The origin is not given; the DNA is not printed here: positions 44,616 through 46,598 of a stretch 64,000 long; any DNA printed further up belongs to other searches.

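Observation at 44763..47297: Bacterial Elp3 next to a divergently transcribed Trm9-like methyltransferase: a candidate two-step mcm5U-type wobble modification pair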

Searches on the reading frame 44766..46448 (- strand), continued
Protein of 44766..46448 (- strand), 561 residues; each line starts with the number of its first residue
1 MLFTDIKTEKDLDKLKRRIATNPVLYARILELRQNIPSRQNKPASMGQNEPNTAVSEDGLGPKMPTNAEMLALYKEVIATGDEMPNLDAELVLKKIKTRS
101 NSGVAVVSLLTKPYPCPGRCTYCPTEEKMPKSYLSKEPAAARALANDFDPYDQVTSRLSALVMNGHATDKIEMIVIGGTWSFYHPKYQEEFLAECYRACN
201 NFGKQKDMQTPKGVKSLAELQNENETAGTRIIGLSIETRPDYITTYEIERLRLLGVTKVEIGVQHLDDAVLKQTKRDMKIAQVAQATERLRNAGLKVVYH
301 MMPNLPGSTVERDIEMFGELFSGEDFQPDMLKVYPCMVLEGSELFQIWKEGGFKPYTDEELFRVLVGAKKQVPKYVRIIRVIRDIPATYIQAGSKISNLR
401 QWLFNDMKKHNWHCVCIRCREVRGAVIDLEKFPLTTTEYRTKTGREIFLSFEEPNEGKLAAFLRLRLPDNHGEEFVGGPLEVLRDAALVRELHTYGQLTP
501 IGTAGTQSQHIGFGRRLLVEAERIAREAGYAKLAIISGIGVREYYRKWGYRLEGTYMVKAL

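Call 53: search_solved_structures(query=window:44766-46448:-, max_evalue=1e-100, show_alignments=4)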
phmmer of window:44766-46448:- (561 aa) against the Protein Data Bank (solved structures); distinct sequences matched with E-value up to 1e-100: 4.
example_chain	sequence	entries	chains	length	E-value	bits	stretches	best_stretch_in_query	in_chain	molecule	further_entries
6ia8_A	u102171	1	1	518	1.9e-117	396.1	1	80-560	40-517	Histone acetyltransferase, ELP3 family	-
6iaz_A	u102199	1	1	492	2.2e-117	395.9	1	91-560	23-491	Histone acetyltransferase, ELP3 family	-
6iad_A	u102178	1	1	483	2.9e-117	395.5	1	92-560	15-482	Histone acetyltransferase, ELP3 family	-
5l7j_A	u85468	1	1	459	3.2e-106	359.1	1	95-560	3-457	ELP3 family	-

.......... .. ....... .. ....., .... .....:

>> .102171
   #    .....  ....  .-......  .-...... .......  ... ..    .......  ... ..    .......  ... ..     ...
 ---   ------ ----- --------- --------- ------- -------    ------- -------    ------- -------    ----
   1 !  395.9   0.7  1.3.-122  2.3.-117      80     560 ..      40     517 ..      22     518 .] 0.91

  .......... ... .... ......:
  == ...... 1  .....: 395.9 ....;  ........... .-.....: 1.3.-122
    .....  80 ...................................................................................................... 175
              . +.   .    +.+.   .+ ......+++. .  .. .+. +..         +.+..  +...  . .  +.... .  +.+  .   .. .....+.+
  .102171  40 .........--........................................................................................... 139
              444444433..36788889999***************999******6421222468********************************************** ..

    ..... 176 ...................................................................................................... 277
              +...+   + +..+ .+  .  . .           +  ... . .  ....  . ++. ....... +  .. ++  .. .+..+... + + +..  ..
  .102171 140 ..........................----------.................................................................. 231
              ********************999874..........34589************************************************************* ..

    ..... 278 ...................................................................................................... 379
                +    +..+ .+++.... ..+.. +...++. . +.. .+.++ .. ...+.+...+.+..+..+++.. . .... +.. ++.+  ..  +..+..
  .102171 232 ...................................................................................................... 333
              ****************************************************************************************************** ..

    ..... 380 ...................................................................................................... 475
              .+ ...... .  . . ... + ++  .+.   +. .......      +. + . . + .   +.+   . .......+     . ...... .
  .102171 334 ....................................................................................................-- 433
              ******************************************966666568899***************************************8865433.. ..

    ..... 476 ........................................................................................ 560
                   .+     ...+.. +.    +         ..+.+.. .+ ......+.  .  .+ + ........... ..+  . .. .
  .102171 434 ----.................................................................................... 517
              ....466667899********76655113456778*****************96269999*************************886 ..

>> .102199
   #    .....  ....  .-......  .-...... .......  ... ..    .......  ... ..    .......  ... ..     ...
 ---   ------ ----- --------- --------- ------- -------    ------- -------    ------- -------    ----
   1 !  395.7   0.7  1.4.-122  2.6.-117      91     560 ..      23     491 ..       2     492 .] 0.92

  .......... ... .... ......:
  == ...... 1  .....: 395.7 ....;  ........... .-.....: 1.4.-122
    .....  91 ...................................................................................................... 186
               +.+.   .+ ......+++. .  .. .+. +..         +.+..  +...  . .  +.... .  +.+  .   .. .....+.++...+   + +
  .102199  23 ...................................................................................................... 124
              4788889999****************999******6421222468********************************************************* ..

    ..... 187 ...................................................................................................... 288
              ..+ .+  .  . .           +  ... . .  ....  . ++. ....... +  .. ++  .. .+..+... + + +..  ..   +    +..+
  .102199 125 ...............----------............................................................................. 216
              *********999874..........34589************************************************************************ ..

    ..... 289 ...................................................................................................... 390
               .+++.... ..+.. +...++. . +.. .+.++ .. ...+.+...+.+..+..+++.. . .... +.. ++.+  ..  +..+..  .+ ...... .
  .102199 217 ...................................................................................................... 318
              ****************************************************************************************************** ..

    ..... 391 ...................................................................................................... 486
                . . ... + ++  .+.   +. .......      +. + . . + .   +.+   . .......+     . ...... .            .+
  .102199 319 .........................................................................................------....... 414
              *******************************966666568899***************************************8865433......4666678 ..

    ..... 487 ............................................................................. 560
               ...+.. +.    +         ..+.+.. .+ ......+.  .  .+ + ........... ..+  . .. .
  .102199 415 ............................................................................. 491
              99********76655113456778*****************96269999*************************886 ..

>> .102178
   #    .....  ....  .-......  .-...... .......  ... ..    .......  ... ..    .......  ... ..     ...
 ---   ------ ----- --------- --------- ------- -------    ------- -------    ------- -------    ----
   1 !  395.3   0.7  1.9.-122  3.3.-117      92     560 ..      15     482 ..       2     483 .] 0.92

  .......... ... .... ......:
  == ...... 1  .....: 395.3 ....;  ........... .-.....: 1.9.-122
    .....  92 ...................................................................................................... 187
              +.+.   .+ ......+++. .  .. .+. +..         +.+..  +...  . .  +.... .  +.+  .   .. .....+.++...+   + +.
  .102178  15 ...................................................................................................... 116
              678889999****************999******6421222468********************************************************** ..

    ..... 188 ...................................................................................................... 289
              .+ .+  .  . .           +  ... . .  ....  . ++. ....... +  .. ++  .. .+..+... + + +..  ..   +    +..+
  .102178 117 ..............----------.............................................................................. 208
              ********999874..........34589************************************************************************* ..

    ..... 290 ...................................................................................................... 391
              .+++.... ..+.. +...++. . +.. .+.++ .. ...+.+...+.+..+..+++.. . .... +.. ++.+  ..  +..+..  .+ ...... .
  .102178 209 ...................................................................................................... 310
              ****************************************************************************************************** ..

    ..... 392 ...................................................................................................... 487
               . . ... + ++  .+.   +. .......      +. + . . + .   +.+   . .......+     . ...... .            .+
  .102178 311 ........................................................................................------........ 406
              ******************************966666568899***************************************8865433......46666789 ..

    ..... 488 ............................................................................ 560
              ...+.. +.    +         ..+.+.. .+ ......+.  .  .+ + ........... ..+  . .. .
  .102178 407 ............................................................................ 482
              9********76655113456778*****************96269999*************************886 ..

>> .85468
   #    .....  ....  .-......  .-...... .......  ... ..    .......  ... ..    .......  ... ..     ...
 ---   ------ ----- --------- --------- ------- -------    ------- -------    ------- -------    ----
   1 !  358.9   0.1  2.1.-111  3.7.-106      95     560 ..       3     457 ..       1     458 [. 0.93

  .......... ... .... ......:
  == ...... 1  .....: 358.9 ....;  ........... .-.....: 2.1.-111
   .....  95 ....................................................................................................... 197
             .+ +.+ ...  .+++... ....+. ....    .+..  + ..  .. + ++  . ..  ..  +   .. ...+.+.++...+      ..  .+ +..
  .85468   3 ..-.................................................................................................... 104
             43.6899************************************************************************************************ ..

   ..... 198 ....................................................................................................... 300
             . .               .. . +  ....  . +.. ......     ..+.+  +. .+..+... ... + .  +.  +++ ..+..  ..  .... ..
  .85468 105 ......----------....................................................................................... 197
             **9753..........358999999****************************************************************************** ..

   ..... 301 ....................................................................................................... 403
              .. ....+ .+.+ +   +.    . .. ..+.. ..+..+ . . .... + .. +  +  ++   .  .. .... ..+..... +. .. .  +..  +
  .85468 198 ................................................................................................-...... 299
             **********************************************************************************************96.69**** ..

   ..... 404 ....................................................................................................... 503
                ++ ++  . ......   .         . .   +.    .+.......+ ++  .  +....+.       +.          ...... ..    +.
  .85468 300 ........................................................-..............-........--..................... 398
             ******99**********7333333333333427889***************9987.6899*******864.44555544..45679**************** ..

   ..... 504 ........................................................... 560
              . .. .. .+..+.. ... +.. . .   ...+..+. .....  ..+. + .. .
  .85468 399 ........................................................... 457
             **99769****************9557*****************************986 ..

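Call 78: list_cluster_members(proteins=[P0001, P0030, window:44766-46448:-, L113:5286-5957:-])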
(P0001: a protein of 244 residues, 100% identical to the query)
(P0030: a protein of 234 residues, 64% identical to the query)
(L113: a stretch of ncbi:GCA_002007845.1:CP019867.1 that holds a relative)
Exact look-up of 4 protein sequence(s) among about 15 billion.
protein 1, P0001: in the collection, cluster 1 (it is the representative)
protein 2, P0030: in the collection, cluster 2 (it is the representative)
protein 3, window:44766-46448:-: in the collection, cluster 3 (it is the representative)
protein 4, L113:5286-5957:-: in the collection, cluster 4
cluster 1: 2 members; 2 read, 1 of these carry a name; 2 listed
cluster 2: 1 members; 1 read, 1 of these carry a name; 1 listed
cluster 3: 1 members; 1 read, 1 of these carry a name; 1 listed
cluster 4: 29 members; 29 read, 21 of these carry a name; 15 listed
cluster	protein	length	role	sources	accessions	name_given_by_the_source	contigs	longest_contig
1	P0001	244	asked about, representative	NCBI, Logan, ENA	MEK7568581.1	MAG: methyltransferase domain-containing protein [Patescibacteria group bacterium]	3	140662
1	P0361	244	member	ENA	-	-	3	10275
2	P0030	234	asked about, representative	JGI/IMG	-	alkylated DNA repair protein alkB family protein 8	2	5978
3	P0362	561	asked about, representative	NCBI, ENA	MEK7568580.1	MAG: tRNA uridine(34) 5-carboxymethylaminomethyl modification radical SAM/GNAT enzyme ...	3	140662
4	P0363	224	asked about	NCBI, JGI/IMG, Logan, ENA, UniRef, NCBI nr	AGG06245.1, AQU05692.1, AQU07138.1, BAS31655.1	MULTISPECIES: class I SAM-dependent methyltransferase [Dehalococcoides] | ubiquinone/menaquinone biosynthesis C-methylase UbiE | Methyltransferase domain-containing protein n=1 Tax=Dehalococcoides mccartyi TaxID=61435 ...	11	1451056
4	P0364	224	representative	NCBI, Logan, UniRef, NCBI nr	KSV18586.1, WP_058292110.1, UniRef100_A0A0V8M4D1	SAM-dependent methlyltransferase [Dehalococcoides mccartyi] | SAM-dependent methlyltransferase n=1 Tax=Dehalococcoides mccartyi TaxID=61435 ... | class I SAM-dependent methyltransferase [Dehalococcoides mccartyi]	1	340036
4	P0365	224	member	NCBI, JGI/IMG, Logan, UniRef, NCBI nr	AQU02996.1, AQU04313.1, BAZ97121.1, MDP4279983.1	MAG: class I SAM-dependent methyltransferase [Dehalococcoides mccartyi] | Methylase involved in ubiquinone/menaquinone biosynthesis | SAM-dependent methyltransferase n=2 Tax=root TaxID=1 RepID=A0AB38ZAV1_9CHLR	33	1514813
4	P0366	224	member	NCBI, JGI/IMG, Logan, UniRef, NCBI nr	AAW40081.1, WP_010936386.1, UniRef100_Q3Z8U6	class I SAM-dependent methyltransferase [Dehalococcoides mccartyi] | Methyltransferase domain-containing protein n=1 Tax=Dehalococcoides mccartyi (strain ATCC ...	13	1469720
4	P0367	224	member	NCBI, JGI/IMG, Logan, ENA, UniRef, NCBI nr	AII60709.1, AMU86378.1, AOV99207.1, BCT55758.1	class I SAM-dependent methyltransferase [Dehalococcoides mccartyi] | ubiquinone/menaquinone biosynthesis C-methylase UbiE | Methylase n=5 Tax=Dehalococcoides TaxID=61434 RepID=A0A142V9C1_9CHLR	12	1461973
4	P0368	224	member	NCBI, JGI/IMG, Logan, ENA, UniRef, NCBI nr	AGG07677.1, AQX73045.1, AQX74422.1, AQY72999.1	class I SAM-dependent methyltransferase [Dehalococcoides mccartyi] | ubiquinone/menaquinone biosynthesis C-methylase UbiE | class I SAM-dependent methyltransferase n=1 Tax=Dehalococcoides mccartyi TaxID=61435 ...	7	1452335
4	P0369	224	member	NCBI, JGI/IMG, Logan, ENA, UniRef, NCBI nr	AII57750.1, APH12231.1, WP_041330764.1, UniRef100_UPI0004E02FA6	SAM-dependent methyltransferase [Dehalococcoides mccartyi] | ubiquinone/menaquinone biosynthesis C-methylase UbiE | class I SAM-dependent methyltransferase n=1 Tax=Dehalococcoides mccartyi TaxID=61435 ...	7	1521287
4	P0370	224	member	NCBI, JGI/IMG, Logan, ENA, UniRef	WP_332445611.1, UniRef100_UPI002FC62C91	class I SAM-dependent methyltransferase [Dehalococcoides mccartyi] | class I SAM-dependent methyltransferase n=1 Tax=Dehalococcoides mccartyi TaxID=61435 ...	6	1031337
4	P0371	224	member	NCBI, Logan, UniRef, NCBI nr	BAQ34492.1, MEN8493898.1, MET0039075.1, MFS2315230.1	class I SAM-dependent methyltransferase [Dehalococcoides sp. THU3] | class I SAM-dependent methyltransferase n=1 Tax=Dehalococcoides TaxID=61434 ... | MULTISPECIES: class I SAM-dependent methyltransferase [Dehalococcoides]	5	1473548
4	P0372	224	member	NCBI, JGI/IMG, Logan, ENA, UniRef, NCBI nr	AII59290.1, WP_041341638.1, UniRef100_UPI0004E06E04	SAM-dependent methlyltransferase [Dehalococcoides mccartyi CG4] | class I SAM-dependent methyltransferase n=1 Tax=Dehalococcoides mccartyi TaxID=61435 ... | class I SAM-dependent methyltransferase [Dehalococcoides mccartyi]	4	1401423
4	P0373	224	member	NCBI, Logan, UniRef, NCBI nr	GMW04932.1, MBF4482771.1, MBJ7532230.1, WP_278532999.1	MAG: hypothetical protein AMXMBFR85_09130 [Dehalococcoides mccartyi] | class I SAM-dependent methyltransferase n=1 Tax=Dehalococcoides mccartyi TaxID=61435 ... | class I SAM-dependent methyltransferase [Dehalococcoides mccartyi]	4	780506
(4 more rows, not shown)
